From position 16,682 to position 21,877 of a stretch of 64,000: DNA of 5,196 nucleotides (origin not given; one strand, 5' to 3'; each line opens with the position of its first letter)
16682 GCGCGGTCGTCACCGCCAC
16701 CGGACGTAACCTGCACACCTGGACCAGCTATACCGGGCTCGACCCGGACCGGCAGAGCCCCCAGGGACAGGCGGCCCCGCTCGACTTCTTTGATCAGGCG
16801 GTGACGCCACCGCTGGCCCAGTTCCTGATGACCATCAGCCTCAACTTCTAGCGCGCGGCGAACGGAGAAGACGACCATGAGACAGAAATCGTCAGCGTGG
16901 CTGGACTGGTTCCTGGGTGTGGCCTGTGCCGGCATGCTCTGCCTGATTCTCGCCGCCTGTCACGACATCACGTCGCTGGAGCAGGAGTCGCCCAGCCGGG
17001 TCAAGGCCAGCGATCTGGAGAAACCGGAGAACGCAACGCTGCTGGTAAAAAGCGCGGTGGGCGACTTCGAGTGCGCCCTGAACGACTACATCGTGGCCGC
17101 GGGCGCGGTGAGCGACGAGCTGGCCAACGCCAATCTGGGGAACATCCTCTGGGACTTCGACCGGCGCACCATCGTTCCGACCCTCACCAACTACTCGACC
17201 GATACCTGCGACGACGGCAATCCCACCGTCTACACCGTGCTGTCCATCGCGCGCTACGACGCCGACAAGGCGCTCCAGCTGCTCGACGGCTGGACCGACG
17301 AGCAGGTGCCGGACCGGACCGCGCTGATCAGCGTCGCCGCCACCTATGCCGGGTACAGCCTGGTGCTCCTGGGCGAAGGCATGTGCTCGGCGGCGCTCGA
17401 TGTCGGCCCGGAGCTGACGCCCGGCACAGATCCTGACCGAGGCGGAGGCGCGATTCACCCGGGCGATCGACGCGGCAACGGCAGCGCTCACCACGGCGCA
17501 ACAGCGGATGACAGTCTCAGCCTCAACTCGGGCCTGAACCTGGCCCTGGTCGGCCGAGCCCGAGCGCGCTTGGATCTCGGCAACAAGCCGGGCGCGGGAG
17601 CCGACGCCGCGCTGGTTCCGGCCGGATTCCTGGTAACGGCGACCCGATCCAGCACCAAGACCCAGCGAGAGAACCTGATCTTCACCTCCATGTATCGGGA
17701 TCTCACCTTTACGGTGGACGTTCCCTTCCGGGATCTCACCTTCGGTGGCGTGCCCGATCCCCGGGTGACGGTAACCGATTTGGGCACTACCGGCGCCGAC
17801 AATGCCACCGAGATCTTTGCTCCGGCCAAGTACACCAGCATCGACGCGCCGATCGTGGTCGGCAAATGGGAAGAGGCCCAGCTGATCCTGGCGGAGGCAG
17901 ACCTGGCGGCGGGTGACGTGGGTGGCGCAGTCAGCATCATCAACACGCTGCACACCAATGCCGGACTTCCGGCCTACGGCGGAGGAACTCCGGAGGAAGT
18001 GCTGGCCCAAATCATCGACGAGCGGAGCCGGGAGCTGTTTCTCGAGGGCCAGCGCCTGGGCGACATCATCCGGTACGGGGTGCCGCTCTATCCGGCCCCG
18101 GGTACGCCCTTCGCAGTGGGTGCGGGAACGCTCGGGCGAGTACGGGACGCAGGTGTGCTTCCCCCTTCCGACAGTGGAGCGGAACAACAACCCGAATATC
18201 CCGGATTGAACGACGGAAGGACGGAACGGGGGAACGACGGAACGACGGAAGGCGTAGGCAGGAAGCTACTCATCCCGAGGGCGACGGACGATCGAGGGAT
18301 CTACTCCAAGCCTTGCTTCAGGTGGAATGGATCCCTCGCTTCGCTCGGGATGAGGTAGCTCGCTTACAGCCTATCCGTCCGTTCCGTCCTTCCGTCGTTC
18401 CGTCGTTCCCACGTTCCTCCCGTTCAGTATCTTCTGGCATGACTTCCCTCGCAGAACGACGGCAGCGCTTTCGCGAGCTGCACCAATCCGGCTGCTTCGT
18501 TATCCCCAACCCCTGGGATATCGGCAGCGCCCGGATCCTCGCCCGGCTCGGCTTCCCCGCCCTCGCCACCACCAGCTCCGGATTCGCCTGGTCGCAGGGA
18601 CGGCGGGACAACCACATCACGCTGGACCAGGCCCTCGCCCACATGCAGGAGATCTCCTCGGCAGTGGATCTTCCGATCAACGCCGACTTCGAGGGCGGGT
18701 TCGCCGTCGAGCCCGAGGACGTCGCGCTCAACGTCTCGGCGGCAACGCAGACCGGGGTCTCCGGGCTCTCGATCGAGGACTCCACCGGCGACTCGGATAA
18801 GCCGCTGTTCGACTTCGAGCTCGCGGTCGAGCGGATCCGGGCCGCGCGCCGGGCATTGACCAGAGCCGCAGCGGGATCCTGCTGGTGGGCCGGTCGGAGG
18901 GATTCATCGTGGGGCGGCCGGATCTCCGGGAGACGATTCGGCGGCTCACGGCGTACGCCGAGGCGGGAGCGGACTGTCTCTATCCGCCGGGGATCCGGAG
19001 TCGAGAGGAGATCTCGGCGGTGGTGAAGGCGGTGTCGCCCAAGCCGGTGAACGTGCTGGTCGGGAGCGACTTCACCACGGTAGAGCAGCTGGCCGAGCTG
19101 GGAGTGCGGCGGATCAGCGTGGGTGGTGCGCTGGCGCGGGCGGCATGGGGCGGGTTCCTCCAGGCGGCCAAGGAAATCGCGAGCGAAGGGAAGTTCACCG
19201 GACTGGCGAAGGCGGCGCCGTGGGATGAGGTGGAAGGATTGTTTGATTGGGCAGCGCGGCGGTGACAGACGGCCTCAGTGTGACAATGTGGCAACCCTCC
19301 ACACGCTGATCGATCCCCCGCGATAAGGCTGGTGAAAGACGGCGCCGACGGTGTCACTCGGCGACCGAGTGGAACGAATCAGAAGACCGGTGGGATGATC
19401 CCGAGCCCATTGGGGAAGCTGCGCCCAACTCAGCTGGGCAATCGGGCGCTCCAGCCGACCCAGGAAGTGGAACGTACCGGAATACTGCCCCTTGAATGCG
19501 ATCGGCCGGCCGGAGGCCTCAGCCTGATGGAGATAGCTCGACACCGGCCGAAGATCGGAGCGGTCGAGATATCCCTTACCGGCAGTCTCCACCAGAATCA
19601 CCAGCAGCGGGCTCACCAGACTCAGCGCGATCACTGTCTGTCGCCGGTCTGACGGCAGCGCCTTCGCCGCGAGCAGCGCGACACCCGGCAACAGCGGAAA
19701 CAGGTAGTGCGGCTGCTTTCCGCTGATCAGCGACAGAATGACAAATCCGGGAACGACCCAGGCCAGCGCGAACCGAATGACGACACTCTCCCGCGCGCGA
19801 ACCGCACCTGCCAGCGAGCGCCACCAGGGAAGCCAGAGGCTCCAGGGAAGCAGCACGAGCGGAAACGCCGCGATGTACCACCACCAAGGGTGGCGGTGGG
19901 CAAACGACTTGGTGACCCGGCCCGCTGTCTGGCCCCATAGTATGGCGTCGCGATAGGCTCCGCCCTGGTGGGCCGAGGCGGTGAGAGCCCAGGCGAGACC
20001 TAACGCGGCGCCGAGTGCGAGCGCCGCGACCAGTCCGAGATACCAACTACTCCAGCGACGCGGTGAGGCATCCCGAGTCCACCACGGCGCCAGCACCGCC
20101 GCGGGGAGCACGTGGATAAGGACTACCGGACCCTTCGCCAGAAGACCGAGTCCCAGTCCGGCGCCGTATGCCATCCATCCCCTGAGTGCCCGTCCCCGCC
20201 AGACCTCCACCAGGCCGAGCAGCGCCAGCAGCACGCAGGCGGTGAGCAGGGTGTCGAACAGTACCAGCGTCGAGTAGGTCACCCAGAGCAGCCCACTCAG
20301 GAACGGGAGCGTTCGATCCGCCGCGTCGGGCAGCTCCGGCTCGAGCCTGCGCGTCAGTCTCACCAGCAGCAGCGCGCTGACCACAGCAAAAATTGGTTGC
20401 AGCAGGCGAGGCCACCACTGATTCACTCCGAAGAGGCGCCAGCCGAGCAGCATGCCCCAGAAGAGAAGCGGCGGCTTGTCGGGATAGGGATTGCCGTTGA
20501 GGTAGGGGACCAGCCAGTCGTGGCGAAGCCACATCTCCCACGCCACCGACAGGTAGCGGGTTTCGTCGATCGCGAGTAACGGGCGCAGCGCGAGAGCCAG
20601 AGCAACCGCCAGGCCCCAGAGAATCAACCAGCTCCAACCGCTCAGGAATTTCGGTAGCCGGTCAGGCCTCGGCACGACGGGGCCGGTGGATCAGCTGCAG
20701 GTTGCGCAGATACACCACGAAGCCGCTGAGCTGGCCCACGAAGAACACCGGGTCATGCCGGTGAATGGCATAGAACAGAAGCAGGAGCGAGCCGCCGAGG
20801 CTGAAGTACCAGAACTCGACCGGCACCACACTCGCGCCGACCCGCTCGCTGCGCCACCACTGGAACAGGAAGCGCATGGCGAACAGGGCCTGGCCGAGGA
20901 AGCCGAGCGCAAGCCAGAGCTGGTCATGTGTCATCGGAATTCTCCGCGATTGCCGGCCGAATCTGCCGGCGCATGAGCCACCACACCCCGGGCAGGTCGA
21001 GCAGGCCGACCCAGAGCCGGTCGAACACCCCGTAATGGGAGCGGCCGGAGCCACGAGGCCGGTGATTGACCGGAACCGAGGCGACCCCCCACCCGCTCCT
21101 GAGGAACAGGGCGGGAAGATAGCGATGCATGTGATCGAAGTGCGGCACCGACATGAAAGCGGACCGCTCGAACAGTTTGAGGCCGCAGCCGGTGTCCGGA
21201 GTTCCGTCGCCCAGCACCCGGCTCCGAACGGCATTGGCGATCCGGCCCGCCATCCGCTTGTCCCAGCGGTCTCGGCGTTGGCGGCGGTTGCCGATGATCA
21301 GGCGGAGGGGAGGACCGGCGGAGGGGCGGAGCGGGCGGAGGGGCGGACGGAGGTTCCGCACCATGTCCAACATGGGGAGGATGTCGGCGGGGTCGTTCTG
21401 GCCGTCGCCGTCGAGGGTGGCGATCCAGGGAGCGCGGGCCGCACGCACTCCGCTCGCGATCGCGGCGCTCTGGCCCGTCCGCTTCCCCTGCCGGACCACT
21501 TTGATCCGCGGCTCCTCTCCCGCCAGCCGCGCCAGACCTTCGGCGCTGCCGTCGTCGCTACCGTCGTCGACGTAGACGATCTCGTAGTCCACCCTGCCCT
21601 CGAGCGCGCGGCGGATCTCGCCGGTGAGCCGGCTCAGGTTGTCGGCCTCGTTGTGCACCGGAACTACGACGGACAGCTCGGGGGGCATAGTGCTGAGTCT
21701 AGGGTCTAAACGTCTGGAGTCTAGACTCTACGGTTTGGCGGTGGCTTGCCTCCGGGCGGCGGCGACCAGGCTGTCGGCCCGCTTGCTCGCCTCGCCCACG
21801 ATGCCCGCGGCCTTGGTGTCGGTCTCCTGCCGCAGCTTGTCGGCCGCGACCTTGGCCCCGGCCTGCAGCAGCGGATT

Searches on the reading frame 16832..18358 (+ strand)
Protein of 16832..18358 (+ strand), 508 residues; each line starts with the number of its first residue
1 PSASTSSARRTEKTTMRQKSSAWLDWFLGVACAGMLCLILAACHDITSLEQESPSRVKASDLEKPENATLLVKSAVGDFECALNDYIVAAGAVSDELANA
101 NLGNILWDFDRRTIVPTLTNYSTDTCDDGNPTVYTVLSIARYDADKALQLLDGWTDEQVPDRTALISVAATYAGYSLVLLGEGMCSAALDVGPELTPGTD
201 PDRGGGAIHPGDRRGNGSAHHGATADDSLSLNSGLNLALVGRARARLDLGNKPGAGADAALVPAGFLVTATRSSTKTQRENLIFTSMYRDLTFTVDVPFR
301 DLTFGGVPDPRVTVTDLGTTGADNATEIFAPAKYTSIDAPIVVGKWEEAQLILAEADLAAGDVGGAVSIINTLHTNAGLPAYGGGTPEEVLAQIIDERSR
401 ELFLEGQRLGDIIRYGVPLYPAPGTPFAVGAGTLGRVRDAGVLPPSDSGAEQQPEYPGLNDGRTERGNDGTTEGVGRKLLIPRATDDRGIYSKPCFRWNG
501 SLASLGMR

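Call 82: search_protein_families(library=pfam, proteins=[window:16832-18358:+], max_evalue=0.0001)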
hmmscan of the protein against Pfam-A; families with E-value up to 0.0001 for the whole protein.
window:16832-18358:+ (508 aa): 1 family
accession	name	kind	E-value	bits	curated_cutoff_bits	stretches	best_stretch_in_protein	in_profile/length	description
PF07980.17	SusD_RagB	-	9.8e-11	42.3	23.1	1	351-428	166-235/297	SusD family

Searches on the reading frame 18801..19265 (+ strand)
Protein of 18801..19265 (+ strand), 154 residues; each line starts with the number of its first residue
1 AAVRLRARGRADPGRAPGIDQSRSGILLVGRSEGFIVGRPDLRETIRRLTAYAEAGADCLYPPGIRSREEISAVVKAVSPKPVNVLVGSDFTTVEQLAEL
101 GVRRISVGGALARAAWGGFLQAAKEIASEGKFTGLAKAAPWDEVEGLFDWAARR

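Call 84: search_protein_families(library=pfam, proteins=[window:18801-19265:+], max_evalue=0.0001)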
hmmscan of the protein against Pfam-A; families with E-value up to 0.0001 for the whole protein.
window:18801-19265:+ (154 aa): 1 family
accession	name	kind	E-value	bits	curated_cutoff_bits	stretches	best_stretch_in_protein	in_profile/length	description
PF13714.12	PEP_mutase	-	1.2e-28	100.7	31.5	1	24-126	137-239/240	Phosphoenolpyruvate phosphomutase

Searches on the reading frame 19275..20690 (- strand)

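Call 82: search_protein_families(library=pfam, proteins=[window:19275-20690:-], max_evalue=0.0001)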
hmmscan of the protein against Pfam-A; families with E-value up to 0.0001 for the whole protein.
window:19275-20690:- (471 aa): 2 families
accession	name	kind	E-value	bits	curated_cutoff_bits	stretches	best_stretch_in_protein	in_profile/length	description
PF13231.12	PMT_2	-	5.1e-13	50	26.1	1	71-225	1-152/160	Dolichyl-phosphate-mannose-protein mannosyltransferase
PF02366.24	PMT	-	1e-08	35.5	22.7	1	52-203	41-198/245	Dolichyl-phosphate-mannose-protein mannosyltransferase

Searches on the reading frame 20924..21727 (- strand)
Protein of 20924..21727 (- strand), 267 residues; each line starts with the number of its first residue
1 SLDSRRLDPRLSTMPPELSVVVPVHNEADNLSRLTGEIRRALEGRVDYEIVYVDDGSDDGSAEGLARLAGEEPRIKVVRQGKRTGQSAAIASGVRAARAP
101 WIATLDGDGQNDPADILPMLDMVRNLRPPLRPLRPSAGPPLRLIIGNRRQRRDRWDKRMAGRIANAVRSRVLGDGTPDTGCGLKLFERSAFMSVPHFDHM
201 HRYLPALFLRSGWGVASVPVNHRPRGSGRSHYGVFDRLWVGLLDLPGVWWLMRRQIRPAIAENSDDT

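Call 84: search_protein_families(library=pfam, proteins=[window:20924-21727:-], max_evalue=0.0001)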
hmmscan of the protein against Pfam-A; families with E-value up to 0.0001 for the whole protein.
window:20924-21727:- (267 aa): 1 family
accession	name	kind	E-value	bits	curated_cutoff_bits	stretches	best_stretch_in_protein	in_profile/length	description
PF00535.33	Glycos_transf_2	-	7.7e-26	91.5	23.3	1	19-128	1-108/168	Glycosyl transferase family 2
